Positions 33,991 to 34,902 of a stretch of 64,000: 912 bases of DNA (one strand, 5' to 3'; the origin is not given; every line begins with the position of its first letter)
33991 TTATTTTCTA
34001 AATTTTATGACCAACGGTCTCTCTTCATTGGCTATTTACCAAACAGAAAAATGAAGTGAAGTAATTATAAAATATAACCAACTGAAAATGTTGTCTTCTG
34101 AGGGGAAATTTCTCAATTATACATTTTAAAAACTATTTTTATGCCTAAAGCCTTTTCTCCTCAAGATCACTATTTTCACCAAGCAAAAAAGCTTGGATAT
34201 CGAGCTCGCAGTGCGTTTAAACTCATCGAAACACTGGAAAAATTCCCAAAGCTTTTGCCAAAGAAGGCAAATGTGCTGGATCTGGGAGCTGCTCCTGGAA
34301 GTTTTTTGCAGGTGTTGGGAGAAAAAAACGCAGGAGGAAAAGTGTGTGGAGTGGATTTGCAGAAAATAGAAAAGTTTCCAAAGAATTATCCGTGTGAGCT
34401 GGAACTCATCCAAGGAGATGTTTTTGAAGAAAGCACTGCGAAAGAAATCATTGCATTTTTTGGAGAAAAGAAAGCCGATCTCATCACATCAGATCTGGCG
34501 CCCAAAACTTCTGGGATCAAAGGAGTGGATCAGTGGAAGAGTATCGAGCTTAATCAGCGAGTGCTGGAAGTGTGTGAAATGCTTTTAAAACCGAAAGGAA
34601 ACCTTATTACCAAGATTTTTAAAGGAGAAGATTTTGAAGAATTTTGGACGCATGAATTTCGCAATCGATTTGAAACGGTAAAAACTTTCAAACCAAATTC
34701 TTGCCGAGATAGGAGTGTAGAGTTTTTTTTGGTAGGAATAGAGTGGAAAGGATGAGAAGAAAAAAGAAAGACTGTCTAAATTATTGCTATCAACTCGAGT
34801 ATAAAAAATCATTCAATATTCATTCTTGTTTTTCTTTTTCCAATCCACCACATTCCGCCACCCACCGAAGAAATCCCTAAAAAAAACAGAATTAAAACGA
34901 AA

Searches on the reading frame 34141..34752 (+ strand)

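Call 57: search_protein_families(library=pfam, proteins=[window:34141-34752:+], max_evalue=0.00001)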
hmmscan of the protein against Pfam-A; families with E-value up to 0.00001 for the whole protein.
window:34141-34752:+ (204 aa): 3 families
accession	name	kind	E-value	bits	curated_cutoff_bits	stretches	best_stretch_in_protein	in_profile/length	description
PF01728.25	FtsJ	-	1.5e-48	165.5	24.1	1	20-200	1-179/181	FtsJ-like methyltransferase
PF13489.12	Methyltransf_23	-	6.2e-07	29.7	27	1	27-117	8-87/164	Methyltransferase domain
PF13847.12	Methyltransf_31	-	4.2e-06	26.9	27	1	41-161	3-113/145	Methyltransferase domain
